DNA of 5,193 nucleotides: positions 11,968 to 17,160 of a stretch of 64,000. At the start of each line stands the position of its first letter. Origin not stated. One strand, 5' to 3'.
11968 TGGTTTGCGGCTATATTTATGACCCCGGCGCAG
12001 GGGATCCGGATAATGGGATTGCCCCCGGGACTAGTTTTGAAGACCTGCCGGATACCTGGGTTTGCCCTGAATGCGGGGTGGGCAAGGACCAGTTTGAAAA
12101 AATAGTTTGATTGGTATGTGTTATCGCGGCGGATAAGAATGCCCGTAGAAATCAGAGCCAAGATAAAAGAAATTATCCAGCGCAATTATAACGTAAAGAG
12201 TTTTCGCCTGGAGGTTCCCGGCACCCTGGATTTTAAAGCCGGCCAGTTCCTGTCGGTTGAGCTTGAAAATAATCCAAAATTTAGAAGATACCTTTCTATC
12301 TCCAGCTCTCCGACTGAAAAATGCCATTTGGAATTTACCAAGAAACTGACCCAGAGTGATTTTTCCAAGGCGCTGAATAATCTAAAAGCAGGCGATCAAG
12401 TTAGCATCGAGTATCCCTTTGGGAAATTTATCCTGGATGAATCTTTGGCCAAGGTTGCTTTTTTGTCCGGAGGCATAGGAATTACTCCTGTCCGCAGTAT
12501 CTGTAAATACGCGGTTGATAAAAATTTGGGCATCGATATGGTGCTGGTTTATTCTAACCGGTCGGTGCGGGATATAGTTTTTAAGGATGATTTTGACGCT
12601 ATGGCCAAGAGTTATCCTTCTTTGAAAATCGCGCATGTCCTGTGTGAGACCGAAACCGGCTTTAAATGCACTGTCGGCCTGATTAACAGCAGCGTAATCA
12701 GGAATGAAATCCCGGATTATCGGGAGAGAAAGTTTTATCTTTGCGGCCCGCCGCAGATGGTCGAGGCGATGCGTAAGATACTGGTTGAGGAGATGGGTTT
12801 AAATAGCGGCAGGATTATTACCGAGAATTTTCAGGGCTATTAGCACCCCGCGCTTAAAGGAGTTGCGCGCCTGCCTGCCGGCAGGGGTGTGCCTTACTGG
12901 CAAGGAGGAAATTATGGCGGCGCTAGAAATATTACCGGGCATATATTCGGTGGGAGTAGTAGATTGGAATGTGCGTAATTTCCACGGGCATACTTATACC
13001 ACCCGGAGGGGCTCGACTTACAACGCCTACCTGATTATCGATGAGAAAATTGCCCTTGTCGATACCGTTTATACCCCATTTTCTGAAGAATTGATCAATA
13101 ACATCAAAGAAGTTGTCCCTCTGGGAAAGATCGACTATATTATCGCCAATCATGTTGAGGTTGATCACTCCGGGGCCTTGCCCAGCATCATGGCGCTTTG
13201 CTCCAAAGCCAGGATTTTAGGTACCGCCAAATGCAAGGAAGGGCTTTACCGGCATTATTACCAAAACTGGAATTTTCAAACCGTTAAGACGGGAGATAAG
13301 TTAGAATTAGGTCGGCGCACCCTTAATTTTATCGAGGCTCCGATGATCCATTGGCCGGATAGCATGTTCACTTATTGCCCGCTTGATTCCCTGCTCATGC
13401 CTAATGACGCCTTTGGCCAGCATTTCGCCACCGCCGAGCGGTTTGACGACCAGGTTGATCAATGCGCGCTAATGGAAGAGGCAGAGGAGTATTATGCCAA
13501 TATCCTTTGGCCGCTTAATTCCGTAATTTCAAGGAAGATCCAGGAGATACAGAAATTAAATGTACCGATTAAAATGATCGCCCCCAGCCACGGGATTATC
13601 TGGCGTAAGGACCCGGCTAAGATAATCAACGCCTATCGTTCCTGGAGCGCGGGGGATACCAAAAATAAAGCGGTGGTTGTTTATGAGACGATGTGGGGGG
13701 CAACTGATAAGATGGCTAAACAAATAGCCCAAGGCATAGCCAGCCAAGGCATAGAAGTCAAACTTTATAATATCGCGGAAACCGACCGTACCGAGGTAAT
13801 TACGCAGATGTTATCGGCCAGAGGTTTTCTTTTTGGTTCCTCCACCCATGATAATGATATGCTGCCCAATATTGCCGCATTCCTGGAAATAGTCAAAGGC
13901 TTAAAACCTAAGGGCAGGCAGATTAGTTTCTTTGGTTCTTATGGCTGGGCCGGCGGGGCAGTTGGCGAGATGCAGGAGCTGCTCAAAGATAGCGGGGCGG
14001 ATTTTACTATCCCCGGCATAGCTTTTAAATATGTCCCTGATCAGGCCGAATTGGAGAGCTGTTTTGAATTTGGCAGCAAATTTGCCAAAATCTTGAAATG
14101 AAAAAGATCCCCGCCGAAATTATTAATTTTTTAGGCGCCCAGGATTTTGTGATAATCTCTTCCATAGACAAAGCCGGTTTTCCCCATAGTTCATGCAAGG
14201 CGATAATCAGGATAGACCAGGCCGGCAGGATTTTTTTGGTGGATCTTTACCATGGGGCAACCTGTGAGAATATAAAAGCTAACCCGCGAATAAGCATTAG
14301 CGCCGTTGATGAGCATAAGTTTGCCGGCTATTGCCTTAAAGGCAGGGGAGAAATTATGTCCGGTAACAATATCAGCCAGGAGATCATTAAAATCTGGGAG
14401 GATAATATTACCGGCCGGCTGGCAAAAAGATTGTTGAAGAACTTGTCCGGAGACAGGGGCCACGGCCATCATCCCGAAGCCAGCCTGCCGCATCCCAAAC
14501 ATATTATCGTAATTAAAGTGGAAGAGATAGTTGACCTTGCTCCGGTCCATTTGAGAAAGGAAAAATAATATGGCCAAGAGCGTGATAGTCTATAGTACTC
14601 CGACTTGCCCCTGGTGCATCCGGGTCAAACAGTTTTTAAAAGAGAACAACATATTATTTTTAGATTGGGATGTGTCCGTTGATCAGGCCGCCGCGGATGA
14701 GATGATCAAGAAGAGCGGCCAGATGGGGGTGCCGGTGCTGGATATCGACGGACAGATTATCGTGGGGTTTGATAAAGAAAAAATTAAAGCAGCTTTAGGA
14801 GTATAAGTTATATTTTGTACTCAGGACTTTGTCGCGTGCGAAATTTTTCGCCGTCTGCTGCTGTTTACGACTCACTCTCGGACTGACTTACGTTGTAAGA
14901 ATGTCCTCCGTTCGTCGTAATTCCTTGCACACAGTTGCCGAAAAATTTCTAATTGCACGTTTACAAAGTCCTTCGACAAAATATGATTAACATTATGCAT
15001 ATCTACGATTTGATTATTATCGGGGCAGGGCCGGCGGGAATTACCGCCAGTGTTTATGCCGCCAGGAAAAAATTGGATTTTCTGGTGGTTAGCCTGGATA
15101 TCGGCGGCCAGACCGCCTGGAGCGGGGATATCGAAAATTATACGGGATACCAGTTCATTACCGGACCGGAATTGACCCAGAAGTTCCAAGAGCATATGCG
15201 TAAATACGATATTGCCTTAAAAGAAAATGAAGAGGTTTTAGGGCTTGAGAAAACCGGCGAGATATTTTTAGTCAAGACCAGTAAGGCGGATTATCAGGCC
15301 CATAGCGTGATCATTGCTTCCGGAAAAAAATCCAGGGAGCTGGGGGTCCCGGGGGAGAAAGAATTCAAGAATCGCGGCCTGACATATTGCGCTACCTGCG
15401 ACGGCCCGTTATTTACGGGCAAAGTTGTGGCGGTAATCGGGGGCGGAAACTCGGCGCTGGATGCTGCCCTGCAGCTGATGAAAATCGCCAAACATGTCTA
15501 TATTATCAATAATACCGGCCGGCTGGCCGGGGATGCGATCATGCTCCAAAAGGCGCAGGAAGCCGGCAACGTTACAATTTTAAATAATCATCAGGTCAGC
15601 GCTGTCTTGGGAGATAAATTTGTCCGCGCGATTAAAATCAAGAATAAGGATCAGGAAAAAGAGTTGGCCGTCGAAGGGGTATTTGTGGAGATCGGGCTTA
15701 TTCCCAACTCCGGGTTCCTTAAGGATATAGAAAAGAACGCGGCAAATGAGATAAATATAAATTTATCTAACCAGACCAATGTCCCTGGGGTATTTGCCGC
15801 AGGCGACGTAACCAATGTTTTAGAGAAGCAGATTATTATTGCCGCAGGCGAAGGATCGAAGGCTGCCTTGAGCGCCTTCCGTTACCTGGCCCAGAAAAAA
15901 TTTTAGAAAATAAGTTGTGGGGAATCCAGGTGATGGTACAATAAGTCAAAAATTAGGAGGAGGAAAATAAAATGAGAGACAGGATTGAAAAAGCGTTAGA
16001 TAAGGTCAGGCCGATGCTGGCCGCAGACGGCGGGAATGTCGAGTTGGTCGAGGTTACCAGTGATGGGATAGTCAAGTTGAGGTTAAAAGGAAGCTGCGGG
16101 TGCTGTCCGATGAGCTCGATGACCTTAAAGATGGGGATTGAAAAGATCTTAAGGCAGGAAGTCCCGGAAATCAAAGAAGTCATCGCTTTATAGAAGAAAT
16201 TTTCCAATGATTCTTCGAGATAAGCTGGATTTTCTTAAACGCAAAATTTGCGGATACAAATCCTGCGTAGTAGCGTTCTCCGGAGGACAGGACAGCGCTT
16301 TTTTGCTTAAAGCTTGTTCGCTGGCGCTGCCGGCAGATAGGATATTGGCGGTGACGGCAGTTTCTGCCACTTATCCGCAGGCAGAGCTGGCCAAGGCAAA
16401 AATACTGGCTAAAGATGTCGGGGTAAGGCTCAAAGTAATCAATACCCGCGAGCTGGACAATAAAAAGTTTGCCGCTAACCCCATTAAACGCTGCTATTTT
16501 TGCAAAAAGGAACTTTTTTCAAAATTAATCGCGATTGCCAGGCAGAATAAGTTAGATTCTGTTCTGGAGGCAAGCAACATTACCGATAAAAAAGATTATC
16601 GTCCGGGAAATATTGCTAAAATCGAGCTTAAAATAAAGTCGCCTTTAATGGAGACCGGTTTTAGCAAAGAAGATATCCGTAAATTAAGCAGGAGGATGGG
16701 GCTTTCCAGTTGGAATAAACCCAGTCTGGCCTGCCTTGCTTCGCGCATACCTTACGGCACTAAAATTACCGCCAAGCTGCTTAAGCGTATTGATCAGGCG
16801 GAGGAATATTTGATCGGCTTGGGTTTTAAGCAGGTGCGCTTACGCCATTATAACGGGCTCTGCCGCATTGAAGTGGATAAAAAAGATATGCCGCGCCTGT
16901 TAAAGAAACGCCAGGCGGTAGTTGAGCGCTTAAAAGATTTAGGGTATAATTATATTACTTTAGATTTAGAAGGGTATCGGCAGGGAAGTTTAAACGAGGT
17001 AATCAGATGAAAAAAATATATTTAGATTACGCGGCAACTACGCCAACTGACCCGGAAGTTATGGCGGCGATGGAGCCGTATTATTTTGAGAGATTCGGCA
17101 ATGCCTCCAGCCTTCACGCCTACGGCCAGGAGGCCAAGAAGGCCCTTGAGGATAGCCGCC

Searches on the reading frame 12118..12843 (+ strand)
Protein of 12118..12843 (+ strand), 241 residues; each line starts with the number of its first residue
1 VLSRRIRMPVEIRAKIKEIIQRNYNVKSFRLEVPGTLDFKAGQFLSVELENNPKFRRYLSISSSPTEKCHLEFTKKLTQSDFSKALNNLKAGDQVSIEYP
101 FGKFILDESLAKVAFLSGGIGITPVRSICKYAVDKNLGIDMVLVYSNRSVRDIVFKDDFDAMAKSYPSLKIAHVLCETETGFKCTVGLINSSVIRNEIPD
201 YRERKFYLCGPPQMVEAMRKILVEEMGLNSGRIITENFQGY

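Call 19: search_protein_families(library=pfam, proteins=[window:12118-12843:+], max_evalue=0.001)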
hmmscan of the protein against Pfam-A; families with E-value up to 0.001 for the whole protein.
window:12118-12843:+ (241 aa): 2 families
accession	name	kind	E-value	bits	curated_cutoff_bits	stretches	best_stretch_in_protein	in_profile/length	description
PF00175.26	NAD_binding_1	-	2.5e-19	70.4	22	1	115-220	1-109/109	Oxidoreductase NAD-binding domain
PF00970.30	FAD_binding_6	-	1e-09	39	21.1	1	17-104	7-97/99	Oxidoreductase FAD-binding domain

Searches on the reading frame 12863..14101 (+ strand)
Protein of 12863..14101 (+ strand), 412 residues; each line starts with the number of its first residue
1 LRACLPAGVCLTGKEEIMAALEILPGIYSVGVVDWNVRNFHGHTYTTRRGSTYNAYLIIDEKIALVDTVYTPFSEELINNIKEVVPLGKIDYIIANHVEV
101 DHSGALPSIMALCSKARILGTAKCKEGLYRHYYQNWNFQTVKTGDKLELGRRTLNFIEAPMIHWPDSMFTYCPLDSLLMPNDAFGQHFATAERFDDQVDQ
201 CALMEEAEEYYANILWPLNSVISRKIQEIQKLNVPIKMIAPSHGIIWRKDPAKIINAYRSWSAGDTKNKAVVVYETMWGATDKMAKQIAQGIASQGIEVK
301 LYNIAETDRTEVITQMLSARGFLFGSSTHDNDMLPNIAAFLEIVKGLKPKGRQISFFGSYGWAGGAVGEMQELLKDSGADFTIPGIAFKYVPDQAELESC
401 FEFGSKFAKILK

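Call 19: search_protein_families(library=pfam, proteins=[window:12863-14101:+], max_evalue=0.001)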
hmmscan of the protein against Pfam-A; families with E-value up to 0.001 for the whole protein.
window:12863-14101:+ (412 aa): 4 families
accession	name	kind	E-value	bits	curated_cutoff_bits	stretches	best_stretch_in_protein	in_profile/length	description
PF19583.5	ODP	-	8.9e-21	75.1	27.2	1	53-244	3-194/194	ODP family beta lactamase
PF00258.30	Flavodoxin_1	-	2.3e-18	67.2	25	1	272-404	1-143/143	Flavodoxin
PF00753.33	Lactamase_B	-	1.3e-07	32.2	22.7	1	53-194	6-161/196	Metallo-beta-lactamase superfamily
PF12706.13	Lactamase_B_2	-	0.00068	19.7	27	0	83-165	24-116/200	Beta-lactamase superfamily domain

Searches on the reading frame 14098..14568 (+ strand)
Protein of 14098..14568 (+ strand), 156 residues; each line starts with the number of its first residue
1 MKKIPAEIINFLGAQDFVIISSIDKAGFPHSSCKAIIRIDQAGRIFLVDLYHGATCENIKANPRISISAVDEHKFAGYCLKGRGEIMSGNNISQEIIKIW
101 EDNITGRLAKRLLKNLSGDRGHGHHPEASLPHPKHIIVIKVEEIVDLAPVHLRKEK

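Call 19: search_protein_families(library=pfam, proteins=[window:14098-14568:+], max_evalue=0.001)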
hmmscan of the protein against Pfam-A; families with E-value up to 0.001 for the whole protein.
window:14098-14568:+ (156 aa): 1 family
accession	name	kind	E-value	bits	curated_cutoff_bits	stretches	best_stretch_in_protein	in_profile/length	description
PF01243.27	PNPOx_N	-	3.5e-10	40.7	28.1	1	5-144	2-116/120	Pyridoxamine 5'-phosphate oxidase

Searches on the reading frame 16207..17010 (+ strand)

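Call 19: search_protein_families(library=pfam, proteins=[window:16207-17010:+], max_evalue=0.001)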
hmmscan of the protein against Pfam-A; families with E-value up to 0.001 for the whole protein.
window:16207-17010:+ (267 aa): 2 families
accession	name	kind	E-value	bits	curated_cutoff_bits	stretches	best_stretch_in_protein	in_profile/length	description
PF02540.23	NAD_synthase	-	6.1e-07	29.3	21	1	5-83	4-84/242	NAD synthase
PF06508.19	QueC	-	3.8e-06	27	22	1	20-84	2-64/210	Queuosine biosynthesis protein QueC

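Call 66: search_protein_families(library=ncbifam, proteins=[window:16207-17010:+], max_evalue=1e-20)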
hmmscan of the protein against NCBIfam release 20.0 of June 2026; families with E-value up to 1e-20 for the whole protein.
window:16207-17010:+ (267 aa): 1 family
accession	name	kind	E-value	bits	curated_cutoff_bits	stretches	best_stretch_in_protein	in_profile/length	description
TIGR00268.2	TIGR00268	equivalog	8.5e-92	307.1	150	1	6-263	2-259/259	ATP-dependent sacrificial sulfur transferase LarE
